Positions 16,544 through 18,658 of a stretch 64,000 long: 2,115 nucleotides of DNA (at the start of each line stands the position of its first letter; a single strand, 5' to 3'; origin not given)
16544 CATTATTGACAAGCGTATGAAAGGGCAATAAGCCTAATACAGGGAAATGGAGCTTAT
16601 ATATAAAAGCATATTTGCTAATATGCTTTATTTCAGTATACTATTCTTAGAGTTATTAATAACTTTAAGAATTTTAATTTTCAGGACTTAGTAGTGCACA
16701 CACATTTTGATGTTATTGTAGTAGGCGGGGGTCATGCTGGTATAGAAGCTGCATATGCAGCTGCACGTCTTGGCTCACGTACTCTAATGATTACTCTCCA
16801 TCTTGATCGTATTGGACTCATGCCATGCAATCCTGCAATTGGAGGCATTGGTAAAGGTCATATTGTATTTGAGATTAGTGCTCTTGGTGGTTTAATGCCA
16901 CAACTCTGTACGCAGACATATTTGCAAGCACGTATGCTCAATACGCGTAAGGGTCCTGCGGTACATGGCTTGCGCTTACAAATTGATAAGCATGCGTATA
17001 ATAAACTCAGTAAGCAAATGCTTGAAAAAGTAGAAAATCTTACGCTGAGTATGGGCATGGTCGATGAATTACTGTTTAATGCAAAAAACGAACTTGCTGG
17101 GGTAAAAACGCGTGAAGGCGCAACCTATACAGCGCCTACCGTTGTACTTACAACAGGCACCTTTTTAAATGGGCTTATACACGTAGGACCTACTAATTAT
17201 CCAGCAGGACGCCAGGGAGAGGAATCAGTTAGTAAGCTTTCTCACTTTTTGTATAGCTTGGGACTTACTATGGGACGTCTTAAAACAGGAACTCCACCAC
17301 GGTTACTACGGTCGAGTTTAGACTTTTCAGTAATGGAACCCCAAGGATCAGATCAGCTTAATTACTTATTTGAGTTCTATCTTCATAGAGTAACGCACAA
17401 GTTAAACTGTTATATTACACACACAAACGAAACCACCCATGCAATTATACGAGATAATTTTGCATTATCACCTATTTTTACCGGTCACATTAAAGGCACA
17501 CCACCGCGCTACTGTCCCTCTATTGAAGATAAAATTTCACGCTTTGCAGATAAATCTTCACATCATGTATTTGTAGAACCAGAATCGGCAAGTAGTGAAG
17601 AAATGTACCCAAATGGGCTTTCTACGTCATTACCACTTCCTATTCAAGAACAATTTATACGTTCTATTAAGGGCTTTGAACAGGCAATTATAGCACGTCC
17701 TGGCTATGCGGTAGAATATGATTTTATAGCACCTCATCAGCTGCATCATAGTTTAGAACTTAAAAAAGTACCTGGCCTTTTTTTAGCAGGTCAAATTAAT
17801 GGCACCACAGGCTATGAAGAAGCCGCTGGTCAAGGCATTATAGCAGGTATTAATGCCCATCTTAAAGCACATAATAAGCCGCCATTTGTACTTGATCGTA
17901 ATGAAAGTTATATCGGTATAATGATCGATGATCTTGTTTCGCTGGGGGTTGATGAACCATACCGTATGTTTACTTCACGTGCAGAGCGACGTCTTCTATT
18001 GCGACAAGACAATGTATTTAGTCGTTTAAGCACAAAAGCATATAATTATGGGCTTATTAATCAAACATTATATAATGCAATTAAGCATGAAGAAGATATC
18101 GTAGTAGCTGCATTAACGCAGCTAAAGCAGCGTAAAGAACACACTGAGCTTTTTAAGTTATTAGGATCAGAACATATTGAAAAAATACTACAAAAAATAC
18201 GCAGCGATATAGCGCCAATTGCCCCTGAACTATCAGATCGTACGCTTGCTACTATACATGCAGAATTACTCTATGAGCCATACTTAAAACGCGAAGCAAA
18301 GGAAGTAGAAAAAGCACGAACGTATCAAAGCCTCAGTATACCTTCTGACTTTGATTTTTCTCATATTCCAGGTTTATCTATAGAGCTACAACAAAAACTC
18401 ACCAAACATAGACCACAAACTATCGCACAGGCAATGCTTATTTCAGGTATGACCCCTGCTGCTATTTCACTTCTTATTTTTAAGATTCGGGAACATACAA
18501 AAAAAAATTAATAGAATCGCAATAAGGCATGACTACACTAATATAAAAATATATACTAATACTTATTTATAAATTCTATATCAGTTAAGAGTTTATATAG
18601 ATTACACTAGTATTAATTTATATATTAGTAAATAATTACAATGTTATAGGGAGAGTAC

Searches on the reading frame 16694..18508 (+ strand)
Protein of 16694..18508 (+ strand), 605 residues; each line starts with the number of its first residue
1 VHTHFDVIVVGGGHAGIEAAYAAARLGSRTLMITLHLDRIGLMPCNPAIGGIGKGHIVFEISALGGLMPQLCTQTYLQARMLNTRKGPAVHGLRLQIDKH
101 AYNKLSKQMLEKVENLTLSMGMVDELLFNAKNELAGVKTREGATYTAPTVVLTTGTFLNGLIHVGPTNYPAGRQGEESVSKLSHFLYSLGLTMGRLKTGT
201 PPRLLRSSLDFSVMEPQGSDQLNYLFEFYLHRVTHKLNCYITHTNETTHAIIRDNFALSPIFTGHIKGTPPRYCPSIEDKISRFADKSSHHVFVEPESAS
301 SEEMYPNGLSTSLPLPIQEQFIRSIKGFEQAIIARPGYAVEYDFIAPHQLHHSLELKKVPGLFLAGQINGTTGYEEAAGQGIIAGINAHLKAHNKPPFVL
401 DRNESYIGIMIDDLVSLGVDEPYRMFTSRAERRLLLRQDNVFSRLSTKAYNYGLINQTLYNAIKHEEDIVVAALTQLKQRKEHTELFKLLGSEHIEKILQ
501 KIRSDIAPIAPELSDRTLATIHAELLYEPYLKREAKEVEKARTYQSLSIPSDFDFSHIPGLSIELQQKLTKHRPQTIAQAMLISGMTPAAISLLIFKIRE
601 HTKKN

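Call 24: search_protein_families(library=pfam, proteins=[window:16694-18508:+], max_evalue=0.00001)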
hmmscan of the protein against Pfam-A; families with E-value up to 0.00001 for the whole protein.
window:16694-18508:+ (605 aa): 4 families
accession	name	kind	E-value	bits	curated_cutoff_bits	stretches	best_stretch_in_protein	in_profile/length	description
PF01134.28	GIDA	-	3.4e-152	507.5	22.1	1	6-395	1-390/391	Glucose inhibited division protein A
PF13932.14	SAM_GIDA_C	-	1e-21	76.9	27.1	1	539-594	1-56/57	tRNA modifying enzyme MnmG/GidA C-terminal helical bundle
PF12831.13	FAD_oxidored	-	1.1e-08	35.3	27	1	6-154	1-144/416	FAD dependent oxidoreductase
PF07992.20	Pyr_redox_2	-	4.9e-06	26.6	26.1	1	5-156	1-109/291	Pyridine nucleotide-disulphide oxidoreductase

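Call 25: find_related_loci(query=window:16694-18508:+, collection=genome_contigs, flank=500)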
Query window:16694-18508:+ (605 aa) in genome_contigs; peptide patterns used: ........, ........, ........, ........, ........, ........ (x = any residue, [..] = any of these).
216 stretches matched a pattern; 120 encode a relative of the query (tblastn E <= 1e-3); the best 80 are kept; 80 distinct loci.
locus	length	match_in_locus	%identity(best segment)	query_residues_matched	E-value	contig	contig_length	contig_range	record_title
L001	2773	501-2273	71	5-599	0e+0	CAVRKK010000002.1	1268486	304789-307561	MAG: uncultured bacterium isolate MFD05580.bin.1.97 genome assembly, contig: contig_40248, whole genome shotgun sequence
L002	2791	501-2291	68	5-605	0e+0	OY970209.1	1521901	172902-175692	MAG: uncultured bacterium isolate MFD02579.bin.1.71 genome assembly, chromosome: 1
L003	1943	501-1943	76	5-486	0e+0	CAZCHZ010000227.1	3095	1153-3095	MAG TPA_asm: uncultured Legionellaceae bacterium isolate SRP200132_co2_152 genome assembly, contig: NODE_50952_length_30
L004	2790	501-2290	70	5-603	0e+0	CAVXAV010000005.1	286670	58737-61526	MAG: uncultured bacterium isolate MFD02579.bin.2.17 genome assembly, contig: contig_32012, whole genome shotgun sequence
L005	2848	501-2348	49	3-599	0e+0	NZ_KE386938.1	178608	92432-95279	Azovibrio restrictus DSM 23866 G474DRAFT_scaffold00010.10, whole genome shotgun sequence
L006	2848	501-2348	48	5-601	4e-180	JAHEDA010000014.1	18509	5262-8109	MAG: Gammaproteobacteria bacterium isolate Ww185 NODE_5708_length_18509_cov_3.119263, whole genome shotgun sequence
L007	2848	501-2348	47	5-601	9e-179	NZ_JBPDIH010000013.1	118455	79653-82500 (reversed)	Thalassotalea sp. PLHSN55 NODE_13_length_118455_cov_527.335907, whole genome shotgun sequence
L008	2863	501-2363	48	4-604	0e+0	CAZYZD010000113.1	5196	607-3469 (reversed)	MAG TPA_asm: uncultured Sulfurospirillum sp. isolate SRP128015_co1_222 genome assembly, contig: NODE_28750_length_5196_c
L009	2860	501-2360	48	3-603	7e-178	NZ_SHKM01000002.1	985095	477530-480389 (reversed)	Azospira oryzae strain DSM 21223 Ga0310491_12, whole genome shotgun sequence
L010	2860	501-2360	48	3-603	7e-178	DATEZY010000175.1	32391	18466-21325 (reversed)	MAG TPA_asm: Azospira sp. isolate SMAG_U8487 k141_142470, whole genome shotgun sequence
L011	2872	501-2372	46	1-605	2e-177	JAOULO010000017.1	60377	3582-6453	MAG: Gammaproteobacteria bacterium isolate 8_1_Jan_SF_Bin82 8_1_Jan_SF_Bin82_scaffold_193_c1, whole genome shotgun seque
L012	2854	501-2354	46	2-602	2e-177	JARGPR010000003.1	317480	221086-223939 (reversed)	MAG: Pseudomonadales bacterium isolate bin_to_oxhcr2.003 NODE_26_length_317480_cov_10.289851, whole genome shotgun seque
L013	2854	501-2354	45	2-602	9e-177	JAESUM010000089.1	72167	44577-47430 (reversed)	MAG: Pseudomonadales bacterium isolate NORP341 CoAssembly_4135491, whole genome shotgun sequence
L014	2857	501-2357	46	4-604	2e-176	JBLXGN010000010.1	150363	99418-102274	MAG: Marinobacterium sp. isolate ET04-18 T04maxbin_out.057RE.5K@10, whole genome shotgun sequence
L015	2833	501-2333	46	4-594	3e-175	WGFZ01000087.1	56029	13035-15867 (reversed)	MAG: Nitratifractor sp. isolate S147_21 k151_821, whole genome shotgun sequence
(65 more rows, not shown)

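Call 54: list_cluster_members(proteins=[window:16694-18508:+, window:52021-54480:-, window:60122-62098:-, window:23954-25855:+, window:35638-37527:-, window:46648-47964:-, window:47964-49043:-, window:22191-23948:+, P0004, P0036])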
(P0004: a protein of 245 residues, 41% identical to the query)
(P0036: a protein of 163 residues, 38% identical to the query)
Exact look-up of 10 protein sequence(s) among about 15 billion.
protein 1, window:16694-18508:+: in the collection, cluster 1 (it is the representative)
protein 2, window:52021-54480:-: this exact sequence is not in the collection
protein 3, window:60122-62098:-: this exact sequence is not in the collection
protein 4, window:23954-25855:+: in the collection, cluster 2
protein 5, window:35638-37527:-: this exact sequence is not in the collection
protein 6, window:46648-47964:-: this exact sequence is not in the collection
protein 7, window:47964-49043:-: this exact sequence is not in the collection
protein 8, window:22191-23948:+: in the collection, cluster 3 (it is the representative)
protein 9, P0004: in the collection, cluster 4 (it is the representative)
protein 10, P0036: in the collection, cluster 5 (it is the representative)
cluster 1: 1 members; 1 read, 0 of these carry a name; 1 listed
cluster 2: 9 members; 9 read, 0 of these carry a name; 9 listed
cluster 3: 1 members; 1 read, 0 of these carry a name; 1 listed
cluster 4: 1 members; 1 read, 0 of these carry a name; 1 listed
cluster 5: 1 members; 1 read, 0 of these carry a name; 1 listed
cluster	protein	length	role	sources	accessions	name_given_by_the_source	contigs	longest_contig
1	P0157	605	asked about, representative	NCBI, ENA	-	-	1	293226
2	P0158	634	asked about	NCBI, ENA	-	-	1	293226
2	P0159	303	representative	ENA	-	-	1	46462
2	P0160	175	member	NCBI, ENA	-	-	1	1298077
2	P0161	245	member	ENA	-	-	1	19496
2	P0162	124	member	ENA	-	-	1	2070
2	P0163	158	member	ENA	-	-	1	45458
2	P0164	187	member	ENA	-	-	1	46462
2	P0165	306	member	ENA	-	-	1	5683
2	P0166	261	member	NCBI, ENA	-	-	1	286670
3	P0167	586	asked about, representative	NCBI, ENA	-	-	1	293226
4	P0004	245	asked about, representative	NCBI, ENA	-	-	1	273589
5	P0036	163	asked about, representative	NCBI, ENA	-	-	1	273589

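Call 55: find_homologous_proteins(query=window:16694-18508:+, max_evalue=1e-150)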
Query window:16694-18508:+ (605 aa): 7487 proteins with E <= 1e-150 among 8000 candidates; the best 120 are listed.
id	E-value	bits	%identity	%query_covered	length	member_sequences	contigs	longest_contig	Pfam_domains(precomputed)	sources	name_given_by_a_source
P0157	0.0e+0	1363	100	100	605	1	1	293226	PF07992.21,PF01134.29,PF13932.16,PF12831.14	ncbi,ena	-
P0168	0.0e+0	1053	79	99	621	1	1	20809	PF07992.21,PF01134.29,PF13932.16,PF12831.14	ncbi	-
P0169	0.0e+0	1047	79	99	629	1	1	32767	PF07992.21,PF01134.29,PF13932.16,PF12831.14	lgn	-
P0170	0.0e+0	1031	76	100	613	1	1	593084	PF07992.21,PF01134.29,PF13932.16,PF12831.14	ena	-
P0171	0.0e+0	1027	76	100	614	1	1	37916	PF01134.29,PF13932.16,PF12831.14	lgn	-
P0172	0.0e+0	1018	76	99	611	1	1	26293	PF07992.21,PF01134.29,PF13932.16,PF12831.14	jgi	jgi:tRNA uridine 5-carboxymethylaminomethyl modification enzyme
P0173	0.0e+0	1018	75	99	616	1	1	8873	PF07992.21,PF01134.29,PF13932.16,PF12831.14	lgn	-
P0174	0.0e+0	1016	75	99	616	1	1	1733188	PF07992.21,PF01134.29,PF13932.16,PF12831.14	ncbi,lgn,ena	-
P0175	0.0e+0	1016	76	99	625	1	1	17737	PF07992.21,PF01134.29,PF13932.16,PF12831.14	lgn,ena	-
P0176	0.0e+0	1015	76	99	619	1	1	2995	PF07992.21,PF01134.29,PF13932.16,PF12831.14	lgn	-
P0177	0.0e+0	1014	76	99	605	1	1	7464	PF07992.21,PF01134.29,PF13932.16,PF12831.14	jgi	jgi:tRNA uridine 5-carboxymethylaminomethyl modification enzyme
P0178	7.7e-298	1007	75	99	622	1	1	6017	PF07992.21,PF01134.29,PF13932.16,PF12831.14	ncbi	-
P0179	9.6e-298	1007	75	99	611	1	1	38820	PF07992.21,PF01134.29,PF13932.16,PF12831.14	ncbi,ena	-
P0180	3.4e-297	1005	75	99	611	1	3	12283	PF07992.21,PF01134.29,PF13932.16,PF12831.14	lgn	-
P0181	5.5e-297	1004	74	99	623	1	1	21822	PF07992.21,PF01134.29,PF13932.16,PF12831.14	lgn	-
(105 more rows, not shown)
